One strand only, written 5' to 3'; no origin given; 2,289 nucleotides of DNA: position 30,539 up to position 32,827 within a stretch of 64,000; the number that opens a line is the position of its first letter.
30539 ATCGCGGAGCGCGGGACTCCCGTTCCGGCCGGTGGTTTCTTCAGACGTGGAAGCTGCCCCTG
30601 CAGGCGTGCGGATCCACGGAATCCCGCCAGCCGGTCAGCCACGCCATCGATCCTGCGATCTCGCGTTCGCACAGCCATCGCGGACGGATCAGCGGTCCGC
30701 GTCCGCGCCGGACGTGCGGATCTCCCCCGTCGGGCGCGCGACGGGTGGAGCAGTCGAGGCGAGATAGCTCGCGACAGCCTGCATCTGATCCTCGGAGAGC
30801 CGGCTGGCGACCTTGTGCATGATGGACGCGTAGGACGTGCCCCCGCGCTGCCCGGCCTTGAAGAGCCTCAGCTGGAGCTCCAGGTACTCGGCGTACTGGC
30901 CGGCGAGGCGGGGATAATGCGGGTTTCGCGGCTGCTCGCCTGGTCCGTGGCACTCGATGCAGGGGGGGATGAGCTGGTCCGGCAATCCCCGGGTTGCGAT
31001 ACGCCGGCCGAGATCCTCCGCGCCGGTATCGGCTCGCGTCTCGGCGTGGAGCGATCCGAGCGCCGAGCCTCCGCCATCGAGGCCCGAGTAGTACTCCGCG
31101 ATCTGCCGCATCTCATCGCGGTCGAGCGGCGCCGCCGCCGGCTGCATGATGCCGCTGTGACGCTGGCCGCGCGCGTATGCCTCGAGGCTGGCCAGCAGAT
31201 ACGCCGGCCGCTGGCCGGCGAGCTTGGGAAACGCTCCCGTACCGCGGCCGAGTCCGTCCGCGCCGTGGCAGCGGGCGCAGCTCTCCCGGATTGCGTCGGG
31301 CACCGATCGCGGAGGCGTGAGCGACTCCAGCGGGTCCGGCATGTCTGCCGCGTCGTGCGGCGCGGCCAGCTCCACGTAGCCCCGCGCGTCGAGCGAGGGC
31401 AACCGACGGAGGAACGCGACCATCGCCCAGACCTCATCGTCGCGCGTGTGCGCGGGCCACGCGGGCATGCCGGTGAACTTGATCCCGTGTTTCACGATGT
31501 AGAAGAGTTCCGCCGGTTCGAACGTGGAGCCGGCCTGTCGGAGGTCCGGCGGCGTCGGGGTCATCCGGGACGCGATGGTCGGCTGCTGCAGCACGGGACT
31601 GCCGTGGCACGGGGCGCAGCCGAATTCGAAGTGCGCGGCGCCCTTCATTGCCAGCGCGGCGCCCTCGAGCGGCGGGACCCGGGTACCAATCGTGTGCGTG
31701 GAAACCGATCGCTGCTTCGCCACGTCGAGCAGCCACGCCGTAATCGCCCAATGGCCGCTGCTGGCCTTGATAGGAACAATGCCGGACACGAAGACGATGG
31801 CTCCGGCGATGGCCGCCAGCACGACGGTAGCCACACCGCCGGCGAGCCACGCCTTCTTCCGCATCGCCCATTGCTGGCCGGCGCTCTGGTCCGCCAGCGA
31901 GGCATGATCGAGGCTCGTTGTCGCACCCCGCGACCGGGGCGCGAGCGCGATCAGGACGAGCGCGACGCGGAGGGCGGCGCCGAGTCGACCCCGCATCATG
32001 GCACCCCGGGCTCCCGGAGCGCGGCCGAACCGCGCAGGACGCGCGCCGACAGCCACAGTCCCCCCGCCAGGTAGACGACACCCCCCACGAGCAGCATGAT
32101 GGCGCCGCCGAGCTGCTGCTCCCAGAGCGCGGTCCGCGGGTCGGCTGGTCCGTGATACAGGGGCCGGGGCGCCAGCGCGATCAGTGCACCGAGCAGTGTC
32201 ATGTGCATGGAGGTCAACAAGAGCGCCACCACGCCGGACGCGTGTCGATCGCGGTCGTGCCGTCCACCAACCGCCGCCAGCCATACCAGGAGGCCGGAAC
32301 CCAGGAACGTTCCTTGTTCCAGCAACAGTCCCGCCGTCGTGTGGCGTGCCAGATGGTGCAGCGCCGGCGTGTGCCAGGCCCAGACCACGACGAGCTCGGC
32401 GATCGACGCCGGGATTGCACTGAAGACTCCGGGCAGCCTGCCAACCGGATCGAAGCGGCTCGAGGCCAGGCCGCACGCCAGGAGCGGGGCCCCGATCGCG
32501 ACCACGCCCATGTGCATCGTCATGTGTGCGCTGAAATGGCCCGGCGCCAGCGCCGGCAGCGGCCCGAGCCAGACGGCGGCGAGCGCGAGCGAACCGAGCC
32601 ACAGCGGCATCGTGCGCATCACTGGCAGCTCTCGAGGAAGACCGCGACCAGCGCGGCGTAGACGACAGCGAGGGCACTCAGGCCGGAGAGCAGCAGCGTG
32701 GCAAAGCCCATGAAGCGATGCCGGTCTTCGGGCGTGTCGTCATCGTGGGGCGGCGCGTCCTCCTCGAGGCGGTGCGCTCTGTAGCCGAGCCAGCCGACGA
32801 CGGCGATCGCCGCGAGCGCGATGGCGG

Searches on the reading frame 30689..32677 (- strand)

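Call 12: search_protein_families(library=pfam, proteins=[window:30689-32677:-], max_evalue=0.01)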
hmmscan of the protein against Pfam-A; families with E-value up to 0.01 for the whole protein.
window:30689-32677:- (662 aa): 2 families
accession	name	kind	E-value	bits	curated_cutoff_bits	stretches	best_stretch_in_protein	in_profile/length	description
PF13442.11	Cytochrome_CBB3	-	3.5e-24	85.4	27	2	343-423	3-68/68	Cytochrome C oxidase, cbb3-type, subunit III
PF00034.26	Cytochrom_C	-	1.6e-23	84.3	21.3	3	573-642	12-89/90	Cytochrome c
